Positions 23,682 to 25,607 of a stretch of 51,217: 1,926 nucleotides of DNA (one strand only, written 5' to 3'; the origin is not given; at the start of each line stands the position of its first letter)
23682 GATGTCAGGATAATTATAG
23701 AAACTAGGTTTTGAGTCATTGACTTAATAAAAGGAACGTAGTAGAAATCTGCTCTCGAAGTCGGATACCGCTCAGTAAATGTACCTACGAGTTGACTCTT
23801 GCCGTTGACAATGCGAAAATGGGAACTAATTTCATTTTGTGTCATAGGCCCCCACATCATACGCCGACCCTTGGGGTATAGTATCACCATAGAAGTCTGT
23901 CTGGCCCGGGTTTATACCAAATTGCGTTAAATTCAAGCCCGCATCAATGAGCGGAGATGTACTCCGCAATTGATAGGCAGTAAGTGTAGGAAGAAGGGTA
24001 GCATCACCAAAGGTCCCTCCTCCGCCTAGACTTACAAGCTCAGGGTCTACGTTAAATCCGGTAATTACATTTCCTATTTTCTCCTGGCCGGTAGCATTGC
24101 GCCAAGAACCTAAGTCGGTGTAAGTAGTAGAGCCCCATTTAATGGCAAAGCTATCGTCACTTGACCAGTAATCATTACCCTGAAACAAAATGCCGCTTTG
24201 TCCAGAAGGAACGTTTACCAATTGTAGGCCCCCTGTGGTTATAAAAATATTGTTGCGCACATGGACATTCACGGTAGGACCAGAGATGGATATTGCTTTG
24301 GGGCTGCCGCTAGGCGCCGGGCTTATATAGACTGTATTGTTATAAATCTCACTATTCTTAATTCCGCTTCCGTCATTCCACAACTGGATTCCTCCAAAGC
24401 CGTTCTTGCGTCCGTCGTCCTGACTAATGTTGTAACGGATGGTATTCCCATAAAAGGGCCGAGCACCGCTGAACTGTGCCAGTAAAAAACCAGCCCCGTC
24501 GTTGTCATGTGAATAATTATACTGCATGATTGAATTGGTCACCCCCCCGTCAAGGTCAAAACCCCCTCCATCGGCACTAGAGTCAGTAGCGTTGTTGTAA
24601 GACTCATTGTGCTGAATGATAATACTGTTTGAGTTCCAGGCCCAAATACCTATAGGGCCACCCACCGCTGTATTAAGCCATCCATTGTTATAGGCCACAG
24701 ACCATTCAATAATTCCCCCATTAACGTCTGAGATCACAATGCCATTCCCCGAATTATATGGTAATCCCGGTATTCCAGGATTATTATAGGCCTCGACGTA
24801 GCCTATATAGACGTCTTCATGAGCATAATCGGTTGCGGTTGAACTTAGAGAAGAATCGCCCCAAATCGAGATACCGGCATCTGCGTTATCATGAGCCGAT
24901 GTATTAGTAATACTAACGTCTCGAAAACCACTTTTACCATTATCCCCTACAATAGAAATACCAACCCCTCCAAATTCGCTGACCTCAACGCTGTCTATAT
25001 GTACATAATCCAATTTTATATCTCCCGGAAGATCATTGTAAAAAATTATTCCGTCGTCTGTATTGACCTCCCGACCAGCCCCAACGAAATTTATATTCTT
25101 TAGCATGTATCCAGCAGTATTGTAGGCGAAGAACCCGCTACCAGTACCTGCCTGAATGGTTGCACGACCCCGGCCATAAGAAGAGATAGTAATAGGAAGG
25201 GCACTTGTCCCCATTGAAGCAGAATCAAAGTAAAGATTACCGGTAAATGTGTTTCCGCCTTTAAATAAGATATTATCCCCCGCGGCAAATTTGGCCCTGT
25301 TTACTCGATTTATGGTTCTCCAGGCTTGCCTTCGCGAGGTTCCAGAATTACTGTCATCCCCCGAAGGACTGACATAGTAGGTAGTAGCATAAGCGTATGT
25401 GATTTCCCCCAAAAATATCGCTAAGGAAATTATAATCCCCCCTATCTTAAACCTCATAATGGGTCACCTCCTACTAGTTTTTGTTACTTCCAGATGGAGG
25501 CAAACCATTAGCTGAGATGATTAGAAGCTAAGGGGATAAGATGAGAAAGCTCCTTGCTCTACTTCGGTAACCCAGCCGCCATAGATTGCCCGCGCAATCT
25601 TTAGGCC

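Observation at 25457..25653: c-di-GMP-I riboswitch with a readable translational OFF-switch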

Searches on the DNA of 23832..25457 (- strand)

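Call 12: search_rna_families(sources=[L001, L021, L017, L006, L022, L039, L002, L004], threshold=gathering, show_alignments=4)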
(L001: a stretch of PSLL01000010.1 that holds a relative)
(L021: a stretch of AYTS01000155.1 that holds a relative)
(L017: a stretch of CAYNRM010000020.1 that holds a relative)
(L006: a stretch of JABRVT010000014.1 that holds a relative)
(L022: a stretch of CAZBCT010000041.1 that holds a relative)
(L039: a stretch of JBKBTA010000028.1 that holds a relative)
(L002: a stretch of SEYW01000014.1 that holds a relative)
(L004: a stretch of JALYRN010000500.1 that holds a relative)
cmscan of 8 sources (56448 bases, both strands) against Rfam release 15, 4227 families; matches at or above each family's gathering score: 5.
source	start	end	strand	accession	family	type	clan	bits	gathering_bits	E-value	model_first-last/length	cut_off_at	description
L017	2469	2540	+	RF00005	tRNA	Gene; tRNA;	CL00001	74.4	29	1.7e-14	1-71/71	no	tRNA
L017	5341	5413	-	RF00005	tRNA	Gene; tRNA;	CL00001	69.6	29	3.5e-13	1-71/71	no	tRNA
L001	2805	2895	+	RF01051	c-di-GMP-I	Cis-reg; riboswitch;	CL00126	66.2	35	8.4e-11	1-87/87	no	c-di-GMP-I riboswitch aptamer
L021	2368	2459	+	RF01051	c-di-GMP-I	Cis-reg; riboswitch;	CL00126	62.1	35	8.4e-10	1-87/87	no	c-di-GMP-I riboswitch aptamer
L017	2324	2396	+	RF00005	tRNA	Gene; tRNA;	CL00001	52.2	29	2.2e-08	1-71/71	no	tRNA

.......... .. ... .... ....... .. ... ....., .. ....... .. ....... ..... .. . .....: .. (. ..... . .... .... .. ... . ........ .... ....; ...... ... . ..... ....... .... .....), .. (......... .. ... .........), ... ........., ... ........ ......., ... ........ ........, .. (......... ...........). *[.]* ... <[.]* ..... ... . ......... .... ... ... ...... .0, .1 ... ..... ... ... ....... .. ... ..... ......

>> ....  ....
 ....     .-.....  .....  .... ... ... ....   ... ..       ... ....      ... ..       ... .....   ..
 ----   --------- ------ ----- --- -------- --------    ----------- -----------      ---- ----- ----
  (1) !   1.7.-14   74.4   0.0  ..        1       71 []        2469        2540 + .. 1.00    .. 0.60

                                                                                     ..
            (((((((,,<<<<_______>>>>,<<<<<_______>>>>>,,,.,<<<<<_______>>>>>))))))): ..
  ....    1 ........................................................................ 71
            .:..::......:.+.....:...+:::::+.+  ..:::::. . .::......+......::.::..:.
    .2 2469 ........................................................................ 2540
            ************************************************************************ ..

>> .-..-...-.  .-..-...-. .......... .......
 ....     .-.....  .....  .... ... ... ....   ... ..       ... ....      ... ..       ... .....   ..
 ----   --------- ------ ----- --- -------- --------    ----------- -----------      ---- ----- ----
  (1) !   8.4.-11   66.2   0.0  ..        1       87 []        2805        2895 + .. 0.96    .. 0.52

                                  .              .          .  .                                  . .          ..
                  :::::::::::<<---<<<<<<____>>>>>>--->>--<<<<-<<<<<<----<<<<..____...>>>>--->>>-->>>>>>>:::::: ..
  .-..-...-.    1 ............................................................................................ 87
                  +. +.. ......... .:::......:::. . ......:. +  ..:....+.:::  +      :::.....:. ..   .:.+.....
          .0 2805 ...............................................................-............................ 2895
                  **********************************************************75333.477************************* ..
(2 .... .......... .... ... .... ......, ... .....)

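Call 23: search_rna_families(sources=[L103, L104, L105, L106, L110, L183, L184, L081, L107, L108, L109], threshold=gathering, show_alignments=0)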
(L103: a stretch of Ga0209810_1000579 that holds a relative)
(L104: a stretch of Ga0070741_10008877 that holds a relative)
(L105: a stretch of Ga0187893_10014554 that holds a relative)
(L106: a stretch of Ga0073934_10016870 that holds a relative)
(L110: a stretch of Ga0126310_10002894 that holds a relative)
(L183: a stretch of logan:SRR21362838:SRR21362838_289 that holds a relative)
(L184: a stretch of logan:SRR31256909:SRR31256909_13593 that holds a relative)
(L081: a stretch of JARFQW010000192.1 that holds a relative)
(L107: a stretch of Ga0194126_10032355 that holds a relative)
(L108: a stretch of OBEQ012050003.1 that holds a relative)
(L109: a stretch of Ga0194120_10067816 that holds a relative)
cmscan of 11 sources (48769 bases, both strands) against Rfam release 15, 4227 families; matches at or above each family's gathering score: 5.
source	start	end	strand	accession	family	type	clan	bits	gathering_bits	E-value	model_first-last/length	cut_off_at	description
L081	7771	7862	+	RF01051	c-di-GMP-I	Cis-reg; riboswitch;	CL00126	73.3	35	1.4e-12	1-87/87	no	c-di-GMP-I riboswitch aptamer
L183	1305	1395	+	RF01051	c-di-GMP-I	Cis-reg; riboswitch;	CL00126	72.2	35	2.5e-12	1-87/87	no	c-di-GMP-I riboswitch aptamer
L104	1308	1398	+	RF01051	c-di-GMP-I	Cis-reg; riboswitch;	CL00126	70.9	35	5.1e-12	1-87/87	no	c-di-GMP-I riboswitch aptamer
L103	1264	1396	+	RF03167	c-di-GMP-I-GGC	Cis-reg; riboswitch;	CL00126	62.5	59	1.7e-12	1-80/80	no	c-di-GMP-I-GGC riboswitch aptamer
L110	615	695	-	RF01051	c-di-GMP-I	Cis-reg; riboswitch;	CL00126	59.7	35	2.8e-09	1-87/87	no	c-di-GMP-I riboswitch aptamer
